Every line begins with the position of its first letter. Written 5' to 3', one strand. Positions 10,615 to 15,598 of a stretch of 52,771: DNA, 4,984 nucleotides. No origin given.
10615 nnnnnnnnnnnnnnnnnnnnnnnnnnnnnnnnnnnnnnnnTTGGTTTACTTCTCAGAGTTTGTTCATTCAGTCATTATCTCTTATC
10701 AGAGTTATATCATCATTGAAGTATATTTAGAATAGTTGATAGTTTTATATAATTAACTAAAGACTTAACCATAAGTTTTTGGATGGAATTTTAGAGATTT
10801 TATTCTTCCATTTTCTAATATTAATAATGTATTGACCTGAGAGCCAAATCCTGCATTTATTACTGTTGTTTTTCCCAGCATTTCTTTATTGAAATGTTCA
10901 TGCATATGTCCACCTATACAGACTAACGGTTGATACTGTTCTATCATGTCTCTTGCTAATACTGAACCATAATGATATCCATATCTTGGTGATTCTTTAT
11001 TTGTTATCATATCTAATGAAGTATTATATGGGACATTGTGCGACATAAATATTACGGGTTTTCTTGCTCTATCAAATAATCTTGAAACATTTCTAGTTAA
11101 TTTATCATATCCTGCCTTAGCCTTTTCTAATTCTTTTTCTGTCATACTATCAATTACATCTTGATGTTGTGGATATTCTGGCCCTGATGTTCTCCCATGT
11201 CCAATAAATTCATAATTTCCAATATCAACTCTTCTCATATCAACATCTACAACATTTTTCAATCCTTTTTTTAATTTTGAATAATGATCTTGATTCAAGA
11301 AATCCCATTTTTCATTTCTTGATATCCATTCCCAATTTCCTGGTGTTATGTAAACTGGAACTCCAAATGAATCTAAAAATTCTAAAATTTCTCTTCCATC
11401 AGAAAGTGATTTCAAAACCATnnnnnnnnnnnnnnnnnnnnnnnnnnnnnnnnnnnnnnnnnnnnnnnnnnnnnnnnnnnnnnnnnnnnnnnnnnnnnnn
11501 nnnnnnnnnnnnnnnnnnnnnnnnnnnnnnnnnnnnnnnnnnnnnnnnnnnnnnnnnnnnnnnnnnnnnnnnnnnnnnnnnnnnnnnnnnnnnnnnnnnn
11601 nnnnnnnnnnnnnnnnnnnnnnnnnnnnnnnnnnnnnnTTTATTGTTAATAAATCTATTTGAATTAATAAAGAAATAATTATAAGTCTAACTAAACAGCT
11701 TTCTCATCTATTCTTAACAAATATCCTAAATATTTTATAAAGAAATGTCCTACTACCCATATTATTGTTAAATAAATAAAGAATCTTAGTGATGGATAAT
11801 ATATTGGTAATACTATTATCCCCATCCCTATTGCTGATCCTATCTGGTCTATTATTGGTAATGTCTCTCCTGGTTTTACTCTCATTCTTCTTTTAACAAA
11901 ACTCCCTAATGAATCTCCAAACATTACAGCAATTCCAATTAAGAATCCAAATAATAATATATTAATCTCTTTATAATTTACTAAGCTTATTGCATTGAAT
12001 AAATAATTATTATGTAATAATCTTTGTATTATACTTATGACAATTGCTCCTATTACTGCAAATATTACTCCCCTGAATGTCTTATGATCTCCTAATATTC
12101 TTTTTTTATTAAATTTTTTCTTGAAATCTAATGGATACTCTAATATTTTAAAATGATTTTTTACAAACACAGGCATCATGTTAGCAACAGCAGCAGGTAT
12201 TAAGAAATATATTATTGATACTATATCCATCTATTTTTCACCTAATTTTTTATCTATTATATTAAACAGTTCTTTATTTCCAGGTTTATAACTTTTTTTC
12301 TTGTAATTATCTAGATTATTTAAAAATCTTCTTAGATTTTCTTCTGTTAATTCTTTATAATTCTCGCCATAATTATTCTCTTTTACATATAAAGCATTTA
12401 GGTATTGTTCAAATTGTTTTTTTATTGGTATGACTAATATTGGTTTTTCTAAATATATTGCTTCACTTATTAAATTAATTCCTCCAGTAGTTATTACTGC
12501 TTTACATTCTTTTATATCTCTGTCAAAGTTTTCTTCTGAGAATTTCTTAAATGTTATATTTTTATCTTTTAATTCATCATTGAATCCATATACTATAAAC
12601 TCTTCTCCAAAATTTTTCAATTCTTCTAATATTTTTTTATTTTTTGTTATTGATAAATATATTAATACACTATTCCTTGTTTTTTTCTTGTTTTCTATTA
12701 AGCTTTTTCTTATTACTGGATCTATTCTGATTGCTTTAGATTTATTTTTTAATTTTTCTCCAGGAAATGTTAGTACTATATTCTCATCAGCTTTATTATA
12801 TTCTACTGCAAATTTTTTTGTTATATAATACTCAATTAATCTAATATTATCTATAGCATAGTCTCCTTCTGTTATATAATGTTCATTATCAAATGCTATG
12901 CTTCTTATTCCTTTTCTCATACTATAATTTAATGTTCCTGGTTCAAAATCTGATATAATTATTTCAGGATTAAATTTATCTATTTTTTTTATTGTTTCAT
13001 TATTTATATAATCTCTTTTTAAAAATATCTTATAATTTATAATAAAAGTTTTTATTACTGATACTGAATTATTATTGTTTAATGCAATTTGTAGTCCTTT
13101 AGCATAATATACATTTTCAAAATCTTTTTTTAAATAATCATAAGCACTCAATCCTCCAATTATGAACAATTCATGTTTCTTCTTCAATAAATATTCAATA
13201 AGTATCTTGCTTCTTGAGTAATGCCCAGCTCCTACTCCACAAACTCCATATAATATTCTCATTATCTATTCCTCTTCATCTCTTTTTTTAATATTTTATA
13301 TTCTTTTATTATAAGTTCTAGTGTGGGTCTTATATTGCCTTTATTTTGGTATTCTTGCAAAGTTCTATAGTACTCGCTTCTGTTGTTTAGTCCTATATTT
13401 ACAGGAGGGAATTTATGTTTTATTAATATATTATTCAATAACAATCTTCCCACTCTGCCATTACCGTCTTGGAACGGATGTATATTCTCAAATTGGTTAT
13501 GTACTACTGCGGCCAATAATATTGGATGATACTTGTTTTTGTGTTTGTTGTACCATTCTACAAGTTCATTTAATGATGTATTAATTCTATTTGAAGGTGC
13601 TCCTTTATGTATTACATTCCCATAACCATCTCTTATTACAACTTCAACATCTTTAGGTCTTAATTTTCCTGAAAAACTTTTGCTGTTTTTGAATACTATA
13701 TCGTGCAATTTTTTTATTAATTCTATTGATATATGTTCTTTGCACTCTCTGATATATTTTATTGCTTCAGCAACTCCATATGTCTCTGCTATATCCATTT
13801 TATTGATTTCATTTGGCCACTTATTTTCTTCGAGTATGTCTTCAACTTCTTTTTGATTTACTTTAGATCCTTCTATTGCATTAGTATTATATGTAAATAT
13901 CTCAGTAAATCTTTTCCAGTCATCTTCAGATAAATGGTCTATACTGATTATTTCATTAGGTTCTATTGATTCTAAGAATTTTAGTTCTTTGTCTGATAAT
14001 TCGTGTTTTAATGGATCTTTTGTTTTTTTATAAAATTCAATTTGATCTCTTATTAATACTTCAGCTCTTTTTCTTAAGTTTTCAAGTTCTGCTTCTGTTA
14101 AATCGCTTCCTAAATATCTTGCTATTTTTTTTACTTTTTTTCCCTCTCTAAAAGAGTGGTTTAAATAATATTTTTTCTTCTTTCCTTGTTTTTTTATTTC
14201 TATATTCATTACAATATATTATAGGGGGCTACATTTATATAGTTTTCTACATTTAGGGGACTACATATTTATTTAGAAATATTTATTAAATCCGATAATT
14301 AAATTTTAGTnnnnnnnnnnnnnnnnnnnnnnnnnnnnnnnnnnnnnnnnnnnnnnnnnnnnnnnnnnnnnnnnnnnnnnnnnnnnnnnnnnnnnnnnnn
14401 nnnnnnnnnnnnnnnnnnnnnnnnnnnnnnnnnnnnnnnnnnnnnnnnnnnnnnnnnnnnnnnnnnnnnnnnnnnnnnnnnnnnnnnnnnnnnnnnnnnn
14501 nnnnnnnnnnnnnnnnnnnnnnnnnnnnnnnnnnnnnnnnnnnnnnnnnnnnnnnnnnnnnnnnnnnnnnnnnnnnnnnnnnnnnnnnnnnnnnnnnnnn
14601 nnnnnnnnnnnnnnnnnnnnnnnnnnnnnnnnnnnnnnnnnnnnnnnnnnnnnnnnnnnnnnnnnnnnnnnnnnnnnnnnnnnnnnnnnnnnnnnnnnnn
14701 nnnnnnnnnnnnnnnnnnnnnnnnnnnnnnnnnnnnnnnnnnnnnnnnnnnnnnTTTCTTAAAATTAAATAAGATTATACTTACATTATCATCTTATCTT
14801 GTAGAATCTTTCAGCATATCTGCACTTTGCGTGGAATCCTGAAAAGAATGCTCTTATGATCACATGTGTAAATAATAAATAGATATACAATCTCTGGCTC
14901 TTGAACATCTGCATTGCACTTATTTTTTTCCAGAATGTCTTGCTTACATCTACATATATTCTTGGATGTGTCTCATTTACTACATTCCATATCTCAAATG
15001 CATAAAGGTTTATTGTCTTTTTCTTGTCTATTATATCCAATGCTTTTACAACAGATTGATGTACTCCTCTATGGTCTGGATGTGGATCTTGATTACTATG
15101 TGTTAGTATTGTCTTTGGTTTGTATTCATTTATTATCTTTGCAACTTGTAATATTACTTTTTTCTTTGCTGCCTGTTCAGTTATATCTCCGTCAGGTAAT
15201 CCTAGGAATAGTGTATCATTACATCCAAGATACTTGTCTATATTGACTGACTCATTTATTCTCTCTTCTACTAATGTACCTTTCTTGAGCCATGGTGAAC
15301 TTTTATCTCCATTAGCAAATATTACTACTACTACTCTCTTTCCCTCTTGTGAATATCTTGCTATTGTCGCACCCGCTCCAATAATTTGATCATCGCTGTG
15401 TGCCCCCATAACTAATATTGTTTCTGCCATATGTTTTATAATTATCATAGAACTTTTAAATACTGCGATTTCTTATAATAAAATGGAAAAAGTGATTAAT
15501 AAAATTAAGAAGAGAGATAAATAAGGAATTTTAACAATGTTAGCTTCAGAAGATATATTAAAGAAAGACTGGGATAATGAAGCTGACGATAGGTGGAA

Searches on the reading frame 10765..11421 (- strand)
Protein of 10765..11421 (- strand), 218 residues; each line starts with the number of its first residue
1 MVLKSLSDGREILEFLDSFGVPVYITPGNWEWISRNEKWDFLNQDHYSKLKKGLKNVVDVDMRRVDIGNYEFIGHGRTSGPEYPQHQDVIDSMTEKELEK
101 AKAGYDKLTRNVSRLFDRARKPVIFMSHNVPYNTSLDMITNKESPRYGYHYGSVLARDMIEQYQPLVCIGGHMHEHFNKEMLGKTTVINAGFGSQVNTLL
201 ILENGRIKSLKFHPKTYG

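Call 93: search_protein_families(library=pfam, proteins=[window:10765-11421:-], max_evalue=0.01)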
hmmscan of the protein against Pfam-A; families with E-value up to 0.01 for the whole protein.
window:10765-11421:- (218 aa): 2 families
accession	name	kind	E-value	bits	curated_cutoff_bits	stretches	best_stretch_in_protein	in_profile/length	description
PF00149.33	Metallophos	-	2.1e-09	38.5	21.5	1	11-175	49-190/191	Calcineurin-like phosphoesterase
PF14582.11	Metallophos_3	-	0.0014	18.5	28.2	1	149-191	195-237/259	Metallophosphoesterase, calcineurin superfamily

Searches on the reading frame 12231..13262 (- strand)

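Call 73: search_protein_families(library=pfam, proteins=[window:12231-13262:-], max_evalue=0.001)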
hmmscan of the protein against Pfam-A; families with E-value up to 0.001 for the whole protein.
window:12231-13262:- (343 aa): 2 families
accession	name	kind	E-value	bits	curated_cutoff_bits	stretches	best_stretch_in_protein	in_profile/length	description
PF13528.12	Glyco_trans_1_3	-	1.7e-73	248.1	25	1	1-317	1-321/322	Glycosyl transferase family 1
PF04101.22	Glyco_tran_28_C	-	9.4e-11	42.5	22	1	218-328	30-151/166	Glycosyltransferase family 28 C-terminal domain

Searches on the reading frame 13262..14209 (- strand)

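Call 73: search_protein_families(library=pfam, proteins=[window:13262-14209:-], max_evalue=0.001)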
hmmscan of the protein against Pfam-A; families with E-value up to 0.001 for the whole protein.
window:13262-14209:- (315 aa): 1 family
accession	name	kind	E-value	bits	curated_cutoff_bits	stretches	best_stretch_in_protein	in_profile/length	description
PF02661.23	Fic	-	2.5e-21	76.7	24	1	160-262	2-93/93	Fic/DOC family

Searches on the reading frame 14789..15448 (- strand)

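Call 93: search_protein_families(library=pfam, proteins=[window:14789-15448:-], max_evalue=0.01)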
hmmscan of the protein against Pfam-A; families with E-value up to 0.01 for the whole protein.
window:14789-15448:- (219 aa): 1 family
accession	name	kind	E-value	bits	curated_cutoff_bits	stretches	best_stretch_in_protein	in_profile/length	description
PF02585.22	PIG-L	-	2.3e-28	99.7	28.2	1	12-136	1-128/129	GlcNAc-PI de-N-acetylase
